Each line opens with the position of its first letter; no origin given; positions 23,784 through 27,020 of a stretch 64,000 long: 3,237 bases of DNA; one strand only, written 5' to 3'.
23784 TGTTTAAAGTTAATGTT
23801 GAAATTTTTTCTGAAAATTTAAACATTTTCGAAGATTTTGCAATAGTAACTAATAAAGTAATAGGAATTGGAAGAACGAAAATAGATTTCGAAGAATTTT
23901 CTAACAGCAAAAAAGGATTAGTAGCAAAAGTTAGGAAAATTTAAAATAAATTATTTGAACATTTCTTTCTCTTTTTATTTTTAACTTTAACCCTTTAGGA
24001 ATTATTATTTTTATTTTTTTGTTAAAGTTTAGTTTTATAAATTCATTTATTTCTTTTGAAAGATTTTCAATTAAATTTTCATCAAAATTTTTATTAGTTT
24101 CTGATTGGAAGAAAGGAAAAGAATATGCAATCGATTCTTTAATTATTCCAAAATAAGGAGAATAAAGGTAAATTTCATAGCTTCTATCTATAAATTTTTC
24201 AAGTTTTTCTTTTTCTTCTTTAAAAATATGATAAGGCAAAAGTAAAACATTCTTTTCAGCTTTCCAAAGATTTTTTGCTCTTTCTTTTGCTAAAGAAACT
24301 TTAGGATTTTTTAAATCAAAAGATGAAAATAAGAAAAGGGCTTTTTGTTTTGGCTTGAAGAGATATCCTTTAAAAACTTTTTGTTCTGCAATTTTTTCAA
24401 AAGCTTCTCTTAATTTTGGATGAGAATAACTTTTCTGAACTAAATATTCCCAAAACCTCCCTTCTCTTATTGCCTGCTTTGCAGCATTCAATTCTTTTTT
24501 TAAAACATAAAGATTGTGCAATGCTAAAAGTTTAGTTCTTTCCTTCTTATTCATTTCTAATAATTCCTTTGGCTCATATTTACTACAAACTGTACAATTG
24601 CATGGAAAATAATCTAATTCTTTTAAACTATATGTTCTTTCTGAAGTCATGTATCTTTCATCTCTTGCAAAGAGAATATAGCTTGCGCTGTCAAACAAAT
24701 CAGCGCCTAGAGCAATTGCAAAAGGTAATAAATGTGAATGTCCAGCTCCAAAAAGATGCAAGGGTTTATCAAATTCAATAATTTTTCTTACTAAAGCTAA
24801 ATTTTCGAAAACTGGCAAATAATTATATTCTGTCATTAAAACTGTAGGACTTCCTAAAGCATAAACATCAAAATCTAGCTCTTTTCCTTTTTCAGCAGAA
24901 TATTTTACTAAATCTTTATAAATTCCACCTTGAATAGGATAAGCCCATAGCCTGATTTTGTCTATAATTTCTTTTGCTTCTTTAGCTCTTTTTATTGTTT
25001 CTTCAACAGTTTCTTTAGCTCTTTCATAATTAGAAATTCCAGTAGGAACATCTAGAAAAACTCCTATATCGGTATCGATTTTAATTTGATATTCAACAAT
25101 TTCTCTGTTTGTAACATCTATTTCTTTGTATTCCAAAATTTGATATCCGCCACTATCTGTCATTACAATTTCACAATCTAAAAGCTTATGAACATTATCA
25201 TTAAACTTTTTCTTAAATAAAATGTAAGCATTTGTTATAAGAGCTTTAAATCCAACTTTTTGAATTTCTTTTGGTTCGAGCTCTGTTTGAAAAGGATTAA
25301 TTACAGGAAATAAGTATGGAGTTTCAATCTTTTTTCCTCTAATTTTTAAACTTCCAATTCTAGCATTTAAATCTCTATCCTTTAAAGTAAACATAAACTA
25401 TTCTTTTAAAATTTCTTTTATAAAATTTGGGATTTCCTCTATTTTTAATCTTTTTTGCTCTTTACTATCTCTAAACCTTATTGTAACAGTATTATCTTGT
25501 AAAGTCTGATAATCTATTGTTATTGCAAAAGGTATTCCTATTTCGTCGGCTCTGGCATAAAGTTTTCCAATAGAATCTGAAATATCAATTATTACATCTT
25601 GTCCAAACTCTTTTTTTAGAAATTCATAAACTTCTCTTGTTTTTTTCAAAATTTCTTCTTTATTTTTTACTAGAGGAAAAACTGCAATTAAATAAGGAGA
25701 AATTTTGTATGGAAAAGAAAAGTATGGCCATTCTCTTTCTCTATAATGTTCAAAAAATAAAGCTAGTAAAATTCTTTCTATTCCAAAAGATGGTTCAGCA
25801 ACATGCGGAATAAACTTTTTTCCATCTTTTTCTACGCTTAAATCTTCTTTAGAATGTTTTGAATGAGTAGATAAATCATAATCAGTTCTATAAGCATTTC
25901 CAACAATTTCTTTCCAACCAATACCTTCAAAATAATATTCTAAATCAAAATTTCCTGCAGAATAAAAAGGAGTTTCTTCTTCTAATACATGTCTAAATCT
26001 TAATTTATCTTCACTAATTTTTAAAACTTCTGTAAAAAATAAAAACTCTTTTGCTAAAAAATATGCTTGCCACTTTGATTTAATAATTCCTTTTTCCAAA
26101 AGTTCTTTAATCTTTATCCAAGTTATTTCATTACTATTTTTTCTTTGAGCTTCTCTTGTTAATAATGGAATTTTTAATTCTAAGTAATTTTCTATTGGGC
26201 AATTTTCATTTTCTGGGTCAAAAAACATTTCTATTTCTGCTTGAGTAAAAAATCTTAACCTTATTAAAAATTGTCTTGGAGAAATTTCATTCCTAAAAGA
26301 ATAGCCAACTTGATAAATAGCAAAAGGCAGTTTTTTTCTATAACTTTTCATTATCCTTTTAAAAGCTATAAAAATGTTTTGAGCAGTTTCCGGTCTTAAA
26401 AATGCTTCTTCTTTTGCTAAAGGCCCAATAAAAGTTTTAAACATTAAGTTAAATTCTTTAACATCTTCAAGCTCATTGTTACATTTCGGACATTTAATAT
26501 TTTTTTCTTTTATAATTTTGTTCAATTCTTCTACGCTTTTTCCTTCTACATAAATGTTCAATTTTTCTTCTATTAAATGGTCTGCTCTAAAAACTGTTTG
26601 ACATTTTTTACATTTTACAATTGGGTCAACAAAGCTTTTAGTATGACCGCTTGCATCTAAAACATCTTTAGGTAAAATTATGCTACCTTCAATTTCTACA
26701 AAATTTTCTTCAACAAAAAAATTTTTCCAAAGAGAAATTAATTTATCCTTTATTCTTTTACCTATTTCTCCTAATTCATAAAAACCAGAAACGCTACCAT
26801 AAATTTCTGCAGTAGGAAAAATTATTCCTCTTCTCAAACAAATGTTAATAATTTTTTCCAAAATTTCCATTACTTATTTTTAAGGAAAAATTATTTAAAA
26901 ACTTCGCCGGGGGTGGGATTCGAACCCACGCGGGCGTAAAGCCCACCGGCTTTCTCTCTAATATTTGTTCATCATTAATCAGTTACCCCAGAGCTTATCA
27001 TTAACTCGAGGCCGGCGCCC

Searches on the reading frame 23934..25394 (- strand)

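Call 98: search_protein_families(library=pfam, proteins=[window:23934-25394:-], max_evalue=0.00001)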
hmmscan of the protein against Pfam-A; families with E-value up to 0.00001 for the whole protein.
window:23934-25394:- (487 aa): 1 family
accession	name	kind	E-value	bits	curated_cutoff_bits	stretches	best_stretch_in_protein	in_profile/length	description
PF01702.25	TGT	-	1.6e-73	248.3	26.3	1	10-326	2-356/357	Queuine tRNA-ribosyltransferase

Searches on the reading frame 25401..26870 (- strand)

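Call 98: search_protein_families(library=pfam, proteins=[window:25401-26870:-], max_evalue=0.00001)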
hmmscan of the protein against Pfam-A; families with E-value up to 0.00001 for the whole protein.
window:25401-26870:- (490 aa): 2 families
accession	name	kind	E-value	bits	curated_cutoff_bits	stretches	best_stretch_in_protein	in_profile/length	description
PF03129.25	HGTP_anticodon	-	1.4e-20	73.6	21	1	395-486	2-93/94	Anticodon binding domain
PF00587.30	tRNA-synt_2b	-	6.4e-10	39.8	29.3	1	153-371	8-175/179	tRNA synthetase class II core domain (G, H, P, S and T)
